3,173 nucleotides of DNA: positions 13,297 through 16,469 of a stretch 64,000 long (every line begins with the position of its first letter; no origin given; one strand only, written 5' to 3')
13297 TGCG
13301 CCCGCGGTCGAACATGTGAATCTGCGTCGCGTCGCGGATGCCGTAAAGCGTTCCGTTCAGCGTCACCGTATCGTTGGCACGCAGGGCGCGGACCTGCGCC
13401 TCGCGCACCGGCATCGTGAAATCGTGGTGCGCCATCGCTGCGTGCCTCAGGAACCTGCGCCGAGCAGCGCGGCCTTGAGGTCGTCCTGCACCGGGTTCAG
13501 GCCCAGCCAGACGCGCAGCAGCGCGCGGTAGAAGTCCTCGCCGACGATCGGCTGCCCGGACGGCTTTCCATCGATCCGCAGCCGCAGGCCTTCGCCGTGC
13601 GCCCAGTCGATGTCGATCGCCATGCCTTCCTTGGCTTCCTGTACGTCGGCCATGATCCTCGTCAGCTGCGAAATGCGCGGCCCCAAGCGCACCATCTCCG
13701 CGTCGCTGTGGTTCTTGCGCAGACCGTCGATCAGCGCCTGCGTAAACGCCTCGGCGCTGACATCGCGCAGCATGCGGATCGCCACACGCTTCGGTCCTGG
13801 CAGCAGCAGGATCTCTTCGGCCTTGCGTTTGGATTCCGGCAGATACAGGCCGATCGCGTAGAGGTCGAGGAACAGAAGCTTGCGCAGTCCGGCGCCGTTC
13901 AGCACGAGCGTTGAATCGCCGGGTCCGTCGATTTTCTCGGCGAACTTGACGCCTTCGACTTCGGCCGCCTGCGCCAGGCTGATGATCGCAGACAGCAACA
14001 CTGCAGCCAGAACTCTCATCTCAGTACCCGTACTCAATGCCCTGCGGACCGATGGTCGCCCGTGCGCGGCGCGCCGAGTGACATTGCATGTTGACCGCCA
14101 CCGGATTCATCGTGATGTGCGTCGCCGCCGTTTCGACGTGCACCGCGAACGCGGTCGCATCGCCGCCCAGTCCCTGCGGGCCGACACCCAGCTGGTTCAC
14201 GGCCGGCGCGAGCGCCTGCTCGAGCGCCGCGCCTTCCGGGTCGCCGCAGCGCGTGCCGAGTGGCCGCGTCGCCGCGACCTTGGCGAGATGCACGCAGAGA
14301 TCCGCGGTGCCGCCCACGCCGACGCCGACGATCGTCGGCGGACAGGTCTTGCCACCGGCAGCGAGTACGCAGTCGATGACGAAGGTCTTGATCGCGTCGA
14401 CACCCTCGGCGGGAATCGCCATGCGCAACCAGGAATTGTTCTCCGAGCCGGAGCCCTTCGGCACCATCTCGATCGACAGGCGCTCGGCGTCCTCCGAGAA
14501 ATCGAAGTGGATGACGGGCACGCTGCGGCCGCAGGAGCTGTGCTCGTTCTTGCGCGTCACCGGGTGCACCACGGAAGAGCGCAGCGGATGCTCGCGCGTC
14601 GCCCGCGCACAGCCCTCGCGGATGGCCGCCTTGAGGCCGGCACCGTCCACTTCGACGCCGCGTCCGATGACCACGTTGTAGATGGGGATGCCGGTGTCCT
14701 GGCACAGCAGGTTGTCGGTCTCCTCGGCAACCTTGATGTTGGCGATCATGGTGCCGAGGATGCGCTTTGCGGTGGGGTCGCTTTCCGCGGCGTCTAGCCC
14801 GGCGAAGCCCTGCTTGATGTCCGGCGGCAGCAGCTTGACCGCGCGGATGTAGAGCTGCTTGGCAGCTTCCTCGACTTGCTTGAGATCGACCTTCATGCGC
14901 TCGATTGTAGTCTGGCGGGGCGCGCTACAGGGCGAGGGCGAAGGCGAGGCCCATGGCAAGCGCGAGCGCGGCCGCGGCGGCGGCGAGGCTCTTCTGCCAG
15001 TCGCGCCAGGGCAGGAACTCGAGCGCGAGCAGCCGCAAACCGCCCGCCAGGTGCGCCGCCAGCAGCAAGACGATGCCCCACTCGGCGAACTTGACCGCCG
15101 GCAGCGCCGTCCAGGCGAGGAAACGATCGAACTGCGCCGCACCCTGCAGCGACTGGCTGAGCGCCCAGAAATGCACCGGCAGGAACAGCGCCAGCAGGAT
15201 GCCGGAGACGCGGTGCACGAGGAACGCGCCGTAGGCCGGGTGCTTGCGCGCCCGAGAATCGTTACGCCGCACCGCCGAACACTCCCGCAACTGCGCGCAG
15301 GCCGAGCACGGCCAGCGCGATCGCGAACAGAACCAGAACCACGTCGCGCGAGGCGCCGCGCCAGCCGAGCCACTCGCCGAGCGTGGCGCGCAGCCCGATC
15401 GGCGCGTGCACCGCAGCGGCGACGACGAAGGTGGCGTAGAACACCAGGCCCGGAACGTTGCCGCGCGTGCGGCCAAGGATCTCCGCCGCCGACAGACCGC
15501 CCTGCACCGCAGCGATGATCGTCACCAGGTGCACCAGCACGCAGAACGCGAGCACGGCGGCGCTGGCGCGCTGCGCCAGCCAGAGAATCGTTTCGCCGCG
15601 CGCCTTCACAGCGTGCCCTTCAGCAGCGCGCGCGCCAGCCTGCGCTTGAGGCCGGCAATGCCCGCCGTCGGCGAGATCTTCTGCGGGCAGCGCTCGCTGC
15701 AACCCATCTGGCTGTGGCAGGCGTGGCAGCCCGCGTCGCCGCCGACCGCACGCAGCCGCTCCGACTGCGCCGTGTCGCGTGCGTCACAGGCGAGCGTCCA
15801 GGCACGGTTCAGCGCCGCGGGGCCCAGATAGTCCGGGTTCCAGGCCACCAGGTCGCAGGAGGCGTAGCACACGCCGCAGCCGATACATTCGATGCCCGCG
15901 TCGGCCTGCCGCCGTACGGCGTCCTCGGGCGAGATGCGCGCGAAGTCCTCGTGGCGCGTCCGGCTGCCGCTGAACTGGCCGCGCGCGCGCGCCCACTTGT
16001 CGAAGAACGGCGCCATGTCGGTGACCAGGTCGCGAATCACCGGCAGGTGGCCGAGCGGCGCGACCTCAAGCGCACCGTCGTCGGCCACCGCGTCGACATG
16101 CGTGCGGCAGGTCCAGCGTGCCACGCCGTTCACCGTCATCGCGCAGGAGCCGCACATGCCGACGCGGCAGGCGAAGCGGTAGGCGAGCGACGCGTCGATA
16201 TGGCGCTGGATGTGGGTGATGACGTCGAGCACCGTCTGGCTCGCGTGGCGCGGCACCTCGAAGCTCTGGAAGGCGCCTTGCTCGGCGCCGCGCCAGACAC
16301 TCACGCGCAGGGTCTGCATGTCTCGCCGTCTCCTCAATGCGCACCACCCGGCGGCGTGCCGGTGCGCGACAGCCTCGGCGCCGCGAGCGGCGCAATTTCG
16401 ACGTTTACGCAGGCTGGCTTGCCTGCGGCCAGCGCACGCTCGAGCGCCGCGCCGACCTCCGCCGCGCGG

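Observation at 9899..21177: Fifteen-gene minus-strand string interleaving a split Frd/Sdh-type complex with fumarase-type, TPP, UxaA-type and unrelated genes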

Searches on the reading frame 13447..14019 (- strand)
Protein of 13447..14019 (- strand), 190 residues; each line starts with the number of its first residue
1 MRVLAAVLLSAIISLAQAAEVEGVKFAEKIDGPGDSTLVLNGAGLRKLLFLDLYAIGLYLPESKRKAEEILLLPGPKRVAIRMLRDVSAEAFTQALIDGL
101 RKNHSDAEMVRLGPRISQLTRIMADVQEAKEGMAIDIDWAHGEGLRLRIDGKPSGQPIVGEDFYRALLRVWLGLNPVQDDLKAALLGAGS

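Call 8: search_protein_families(library=pfam, proteins=[window:13447-14019:-], max_evalue=0.01)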
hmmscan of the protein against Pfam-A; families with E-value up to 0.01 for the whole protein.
window:13447-14019:- (190 aa): 1 family
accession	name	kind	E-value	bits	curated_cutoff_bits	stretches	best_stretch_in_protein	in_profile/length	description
PF16036.10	Chalcone_3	-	1.5e-41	142.7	27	1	18-187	1-165/165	Chalcone isomerase-like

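Call 10: search_protein_families(library=ncbifam, proteins=[window:13447-14019:-], max_evalue=0.001)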
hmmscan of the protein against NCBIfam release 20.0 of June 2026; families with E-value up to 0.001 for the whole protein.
window:13447-14019:- (190 aa): 0 families

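Call 54: search_solved_structures(query=window:13447-14019:-, max_evalue=1, show_alignments=0)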
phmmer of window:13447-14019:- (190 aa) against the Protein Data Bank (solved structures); distinct sequences matched with E-value up to 1: 8.
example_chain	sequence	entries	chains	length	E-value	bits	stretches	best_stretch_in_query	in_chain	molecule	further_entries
5wl6_A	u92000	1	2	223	0.2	14.4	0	19-60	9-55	Engineered Chalcone Isomerase AncR7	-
5wkr_A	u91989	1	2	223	0.28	13.9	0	19-60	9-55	Engineered Chalcone Isomerase ancCC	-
5wl5_A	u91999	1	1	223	0.32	13.7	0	19-60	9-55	Engineered Chalcone Isomerase ancR5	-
5wl8_A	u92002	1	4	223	0.41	13.4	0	19-60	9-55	Engineered Chalcone Isomerase epR4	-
9y6s_6n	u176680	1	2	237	0.49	13.1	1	77-133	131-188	Dynein arm light chain, putative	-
5wks_A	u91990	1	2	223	0.53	13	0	19-60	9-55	Engineered Chalcone Isomerase ancR1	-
5wl4_A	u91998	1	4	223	0.66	12.7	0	19-60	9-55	Engineered Chalcone Isomerase ancR3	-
1v1p_A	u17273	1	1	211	0.88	12.3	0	85-133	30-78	Exotoxin 1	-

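Call 64: find_homologous_proteins(query=window:13447-14019:-, max_evalue=0.00001)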
Query window:13447-14019:- (190 aa): 1895 proteins with E <= 0.00001 among 2485 candidates; the best 120 are listed.
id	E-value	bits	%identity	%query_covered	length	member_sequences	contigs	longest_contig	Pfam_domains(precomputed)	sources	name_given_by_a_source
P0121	1.4e-108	378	98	97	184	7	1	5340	PF16036.11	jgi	-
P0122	3.2e-105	367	90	100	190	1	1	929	PF16036.11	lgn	-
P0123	7.8e-102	356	89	100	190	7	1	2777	PF16036.11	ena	-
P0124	1.0e-100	353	89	100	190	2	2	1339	PF16036.11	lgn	-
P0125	7.9e-100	350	85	100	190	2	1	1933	PF16036.11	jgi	jgi:hypothetical protein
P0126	3.3e-96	338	85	90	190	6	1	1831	PF16036.11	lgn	-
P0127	1.2e-92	326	82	100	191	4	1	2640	PF16036.11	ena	-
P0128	3.9e-91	321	78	100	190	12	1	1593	PF16036.11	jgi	jgi:hypothetical protein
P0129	1.5e-89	316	79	100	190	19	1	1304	PF16036.11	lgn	-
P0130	2.0e-89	316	78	99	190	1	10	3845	PF16036.11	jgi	jgi:hypothetical protein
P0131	4.8e-89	315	78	90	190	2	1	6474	PF16036.11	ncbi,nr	ncbi:MAG: chalcone isomerase family protein [Burkholderiales bacterium]|nr:chalcone isomerase family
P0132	7.5e-89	314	77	100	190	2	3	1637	PF16036.11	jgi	jgi:hypothetical protein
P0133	5.4e-88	311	77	100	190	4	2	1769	PF16036.11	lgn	-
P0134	8.5e-88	311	76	100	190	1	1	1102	PF16036.11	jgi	jgi:hypothetical protein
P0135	1.1e-87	310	77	100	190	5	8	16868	PF16036.11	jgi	-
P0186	2.5e-58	215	62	89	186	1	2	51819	PF16036.11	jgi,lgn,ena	jgi:hypothetical protein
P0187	2.5e-58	215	60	98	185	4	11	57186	PF16036.11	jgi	-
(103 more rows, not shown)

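Call 67: find_encoding_contigs(protein=P0186, flank=8000, max_places=1)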
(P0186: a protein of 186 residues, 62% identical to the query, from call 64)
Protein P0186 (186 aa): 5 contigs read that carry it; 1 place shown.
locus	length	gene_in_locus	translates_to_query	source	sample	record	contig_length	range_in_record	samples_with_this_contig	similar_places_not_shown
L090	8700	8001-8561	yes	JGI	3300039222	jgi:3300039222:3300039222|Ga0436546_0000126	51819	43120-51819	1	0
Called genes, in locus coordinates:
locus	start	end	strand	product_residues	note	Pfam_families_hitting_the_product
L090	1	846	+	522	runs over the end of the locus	PF00924:MS_channel_2nd, PF21082:MS_channel_3rd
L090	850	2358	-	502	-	PF16655:PhoD_N, PF09423:PhoD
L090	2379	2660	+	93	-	PF08666:SAF (faint)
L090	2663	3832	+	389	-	PF04295:GD_AH_second, PF20629:GD_AH_C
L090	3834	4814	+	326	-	PF04392:ABC_sub_bind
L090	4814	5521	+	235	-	PF13085:Fer2_3, PF13183:Fer4_8 (weak), PF13534:Fer4_17 (weak)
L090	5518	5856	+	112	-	PF01127:Sdh_cyt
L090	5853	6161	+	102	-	PF01127:Sdh_cyt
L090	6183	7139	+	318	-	PF03401:TctC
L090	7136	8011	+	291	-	PF05681:Fumerase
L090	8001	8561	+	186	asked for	PF16036:Chalcone_3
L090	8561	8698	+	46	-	?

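Call 68: find_encoding_contigs(protein=P0187, flank=8000, max_places=1)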
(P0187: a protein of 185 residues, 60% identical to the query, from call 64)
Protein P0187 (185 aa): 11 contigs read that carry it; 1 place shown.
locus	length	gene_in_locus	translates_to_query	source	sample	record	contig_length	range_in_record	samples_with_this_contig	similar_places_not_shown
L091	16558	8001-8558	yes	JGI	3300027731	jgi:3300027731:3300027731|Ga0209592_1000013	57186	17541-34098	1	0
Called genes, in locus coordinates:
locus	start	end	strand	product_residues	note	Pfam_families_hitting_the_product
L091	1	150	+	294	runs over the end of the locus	PF01259:SAICAR_synt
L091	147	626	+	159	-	PF00731:AIRC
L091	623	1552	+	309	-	PF01300:Sua5_yciO_yrdC, PF03481:Sua5_C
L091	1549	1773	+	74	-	-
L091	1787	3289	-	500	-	PF16655:PhoD_N, PF09423:PhoD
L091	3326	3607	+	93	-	PF08666:SAF (faint)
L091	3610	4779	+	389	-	PF04295:GD_AH_second, PF20629:GD_AH_C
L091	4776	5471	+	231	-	PF13085:Fer2_3, PF13237:Fer4_10 (weak), PF13183:Fer4_8, PF13534:Fer4_17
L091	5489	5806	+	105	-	PF01127:Sdh_cyt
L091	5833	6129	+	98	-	PF01127:Sdh_cyt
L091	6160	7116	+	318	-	PF03401:TctC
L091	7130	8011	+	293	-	PF05681:Fumerase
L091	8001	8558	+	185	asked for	PF16036:Chalcone_3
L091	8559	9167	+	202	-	PF05683:Fumerase_C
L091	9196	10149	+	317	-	PF16868:NMT1_3, PF09084:NMT1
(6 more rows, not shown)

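Call 73: predict_structure(alignment_id=A1)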
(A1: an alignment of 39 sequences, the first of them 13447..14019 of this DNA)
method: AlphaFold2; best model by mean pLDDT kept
length: 190 residues; sequences in the alignment: 39
mean_pLDDT: 89.6   pTM: 0.84
mean pLDDT of the five models: 89.6, 88.3, 87.9, 76.4, 75.1
residues with pLDDT >= 90: 148; 70-90: 23; 50-70: 13; < 50: 6
segments of 3 or more residues with pLDDT < 50: 11-15
pLDDT, mean of each block of 10 residues (from residue 1): 54 61 94 91 89 94 96 95 94 92 96 96 92 95 92 94 96 95 85
secondary structure, 60 per line:
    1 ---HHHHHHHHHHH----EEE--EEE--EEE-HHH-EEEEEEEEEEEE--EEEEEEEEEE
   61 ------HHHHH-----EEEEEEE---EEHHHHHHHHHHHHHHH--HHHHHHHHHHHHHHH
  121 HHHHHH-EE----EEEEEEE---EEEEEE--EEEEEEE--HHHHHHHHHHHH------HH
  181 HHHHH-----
elements in order: H4-14 E19-21 E24-26 E29-31 E37-48 E51-60 H67-71 E77-83 H89-103 H106-126 E134-140 E144-149 E152-158 H161-172 H179-185

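Call 75: fold_search(model_id=the predicted structure, library=pdb)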
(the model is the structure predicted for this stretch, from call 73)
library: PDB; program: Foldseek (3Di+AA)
matches with E <= 10: 400; with E <= 0.001: 53
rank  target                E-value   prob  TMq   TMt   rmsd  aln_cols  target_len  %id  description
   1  5wl8_A                4.7e-11  1.00  0.67  0.62   4.7       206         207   22  Crystal structure of chalcone isomerase engineered from ancestral inference (epR4) (released 2018-05-09)
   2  1jx1_B                7.7e-11  1.00  0.64  0.57   5.2       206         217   18  Chalcone Isomerase--T48A mutant (released 2002-07-24)
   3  5wks_B                1.1e-10  1.00  0.66  0.60   4.8       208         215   22  Crystal structure of chalcone isomerase engineered from ancestral inference complexed with naringenin (ancR1) (released 2018-05-09)
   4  1eyp_B                1.5e-10  1.00  0.66  0.61   5.1       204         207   19  CHALCONE ISOMERASE (released 2000-09-06)
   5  6cjo_A                1.6e-10  1.00  0.65  0.57   5.2       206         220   19  Crystal Structure of Chalcone Isomerase from Medicago Sativa with the G95S mutation. (released 2019-03-13)
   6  9kah_G                2.0e-10  1.00  0.70  0.65   3.8       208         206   21  Crystal Structure of Chalcone Syntase and Chalcone Isomerase-like Protein Complex from Physcomitrella patens (released 2025-10-29)
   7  1jx1_F                2.3e-10  1.00  0.61  0.57   5.6       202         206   20  Chalcone Isomerase--T48A mutant (released 2002-07-24)
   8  5wl4_A                2.4e-10  1.00  0.67  0.62   3.9       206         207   21  Crystal structure of chalcone isomerase engineered from ancestral inference (ancR3) (released 2018-05-09)
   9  6cjn_A                2.7e-10  1.00  0.65  0.57   5.2       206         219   19  Crystal Structure of Chalcone Isomerase from Medicago Sativa with the G95T mutation (released 2019-03-13)
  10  5wl5                  2.9e-10  1.00  0.69  0.63   4.0       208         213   21  Crystal structure of chalcone isomerase engineered from ancestral inference (ancR5) (released 2018-05-09)
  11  1jx1_D                3.5e-10  1.00  0.62  0.55   6.2       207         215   18  Chalcone Isomerase--T48A mutant (released 2002-07-24)
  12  1jx1_E                3.9e-10  1.00  0.69  0.63   3.9       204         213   19  Chalcone Isomerase--T48A mutant (released 2002-07-24)
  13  9kah_C                3.9e-10  1.00  0.70  0.65   3.8       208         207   21  Crystal Structure of Chalcone Syntase and Chalcone Isomerase-like Protein Complex from Physcomitrella patens (released 2025-10-29)
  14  5wkr_A                4.2e-10  1.00  0.69  0.62   4.1       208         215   22  Crystal structure of chalcone isomerase engineered from ancestral inference complexed with naringenin (ancCC) (released 2018-05-09)
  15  6cjo_B                4.5e-10  1.00  0.66  0.58   5.2       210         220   18  Crystal Structure of Chalcone Isomerase from Medicago Sativa with the G95S mutation. (released 2019-03-13)
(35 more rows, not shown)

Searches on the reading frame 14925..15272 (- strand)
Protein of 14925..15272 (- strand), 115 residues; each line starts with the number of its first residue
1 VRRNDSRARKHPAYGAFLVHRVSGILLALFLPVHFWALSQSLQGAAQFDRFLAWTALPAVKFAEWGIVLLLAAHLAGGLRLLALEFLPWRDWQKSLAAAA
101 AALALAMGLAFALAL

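Call 8: search_protein_families(library=pfam, proteins=[window:14925-15272:-], max_evalue=0.01)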
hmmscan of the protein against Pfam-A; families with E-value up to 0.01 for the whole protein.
window:14925-15272:- (115 aa): 2 families
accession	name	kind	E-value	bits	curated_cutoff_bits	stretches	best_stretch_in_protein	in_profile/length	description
PF01127.27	Sdh_cyt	-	3.4e-12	46.9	25.8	1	8-106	14-118/122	Succinate dehydrogenase/Fumarate reductase transmembrane subunit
PF02300.22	Fumarate_red_C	-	0.0034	17.9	24.2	1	9-72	16-77/127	Fumarate reductase subunit C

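Call 10: search_protein_families(library=ncbifam, proteins=[window:14925-15272:-], max_evalue=0.001)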
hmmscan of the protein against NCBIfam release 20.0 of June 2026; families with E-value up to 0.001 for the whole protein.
window:14925-15272:- (115 aa): 2 families
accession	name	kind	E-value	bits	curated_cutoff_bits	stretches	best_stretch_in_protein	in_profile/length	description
TIGR02970.1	succ_dehyd_cytB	equivalog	9.8e-17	61.3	52.3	1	12-113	16-117/120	succinate dehydrogenase, cytochrome b556 subunit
NF007021.0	PRK09487.1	equivalog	8.2e-10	38.9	180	1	16-110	26-117/129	succinate dehydrogenase cytochrome b556 subunit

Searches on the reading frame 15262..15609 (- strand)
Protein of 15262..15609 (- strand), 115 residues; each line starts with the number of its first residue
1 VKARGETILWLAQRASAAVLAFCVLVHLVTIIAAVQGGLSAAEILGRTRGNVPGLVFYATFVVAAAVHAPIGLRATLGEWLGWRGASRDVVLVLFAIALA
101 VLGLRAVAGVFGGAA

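Call 7: search_protein_families(library=pfam, proteins=[window:15262-15609:-], max_evalue=0.01)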
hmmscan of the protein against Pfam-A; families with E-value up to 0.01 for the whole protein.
window:15262-15609:- (115 aa): 1 family
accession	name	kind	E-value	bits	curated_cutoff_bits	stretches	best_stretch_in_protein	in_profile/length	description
PF01127.27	Sdh_cyt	-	7.3e-09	36.2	25.8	1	2-102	15-120/122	Succinate dehydrogenase/Fumarate reductase transmembrane subunit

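Call 9: search_protein_families(library=ncbifam, proteins=[window:15262-15609:-], max_evalue=0.001)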
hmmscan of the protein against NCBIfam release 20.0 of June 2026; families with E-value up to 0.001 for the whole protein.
window:15262-15609:- (115 aa): 2 families
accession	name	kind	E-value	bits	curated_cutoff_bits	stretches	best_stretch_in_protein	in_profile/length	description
TIGR02968.1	succ_dehyd_anc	equivalog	2.2e-06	27.9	41.8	1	10-103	8-97/105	succinate dehydrogenase, hydrophobic membrane anchor protein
NF010073.0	PRK13554.1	subfamily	0.00039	20.1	221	1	6-104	122-218/241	fumarate reductase cytochrome b-556 subunit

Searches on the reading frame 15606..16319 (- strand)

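Call 7: search_protein_families(library=pfam, proteins=[window:15606-16319:-], max_evalue=0.01)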
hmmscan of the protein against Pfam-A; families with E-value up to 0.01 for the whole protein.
window:15606-16319:- (237 aa): 5 families
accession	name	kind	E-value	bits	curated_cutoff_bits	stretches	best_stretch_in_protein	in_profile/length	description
PF13085.11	Fer2_3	-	7.2e-28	97.2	27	1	12-106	13-106/107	2Fe-2S iron-sulfur cluster binding domain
PF13534.11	Fer4_17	-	1.2e-06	29.4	22.2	1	144-215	1-60/61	4Fe-4S dicluster domain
PF13183.11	Fer4_8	-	4.1e-06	27.7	27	1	144-215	4-68/68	4Fe-4S dicluster domain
PF13187.11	Fer4_9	-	0.0014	19.1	27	1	144-214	1-50/52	4Fe-4S dicluster domain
PF00111.32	Fer2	-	0.0075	16.6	21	0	42-64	26-48/77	2Fe-2S iron-sulfur cluster binding domain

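Call 9: search_protein_families(library=ncbifam, proteins=[window:15606-16319:-], max_evalue=0.001)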
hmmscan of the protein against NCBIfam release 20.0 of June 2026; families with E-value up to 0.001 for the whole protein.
window:15606-16319:- (237 aa): 12 families
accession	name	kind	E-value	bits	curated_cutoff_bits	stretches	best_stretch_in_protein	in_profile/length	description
NF004616.0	PRK05950.1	subfamily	4.1e-58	196.3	228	1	13-229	19-234/238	succinate dehydrogenase iron-sulfur subunit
TIGR00384.1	dhsB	subfamily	2.3e-57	194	88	1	14-225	11-222/222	succinate dehydrogenase and fumarate reductase iron-sulfur protein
NF009226.0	PRK12576.1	equivalog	1.9e-50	172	344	1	13-226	22-235/317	succinate dehydrogenase/fumarate reductase iron-sulfur subunit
NF009051.0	PRK12385.1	equivalog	2e-45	155.1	333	1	14-227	21-231/244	succinate dehydrogenase/fumarate reductase iron-sulfur subunit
NF009227.0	PRK12577.1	equivalog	2.5e-44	151.3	349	1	8-228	9-238/330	succinate dehydrogenase/fumarate reductase iron-sulfur subunit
NF010071.0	PRK13552.1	equivalog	7.7e-39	133.4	264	1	11-231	17-238/241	fumarate reductase iron-sulfur subunit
NF009225.0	PRK12575.1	subfamily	8.9e-38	130.1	443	1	16-230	21-232/235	succinate dehydrogenase/fumarate reductase iron-sulfur subunit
NF009052.0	PRK12386.1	equivalog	7e-36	123.6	256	1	4-229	5-232/255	succinate dehydrogenase/fumarate reductase iron-sulfur subunit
NF004898.0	PRK06259.1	equivalog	3.1e-34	118.5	385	1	2-216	2-203/488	fumarate reductase (CoM/CoB) subunit TfrB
NF006391.0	PRK08640.1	equivalog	6.5e-32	110.4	244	1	5-234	10-245/254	succinate dehydrogenase iron-sulfur subunit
NF042952.1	MFR_FeS_SdhB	equivalog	1.7e-27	96.3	600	1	26-227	26-230/320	8-methylmenaquinol:fumarate reductase iron-sulfur subunit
NF005746.0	PRK07570.1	subfamily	6.5e-22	78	243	1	4-234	3-246/250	succinate dehydrogenase/fumarate reductase iron-sulfur subunit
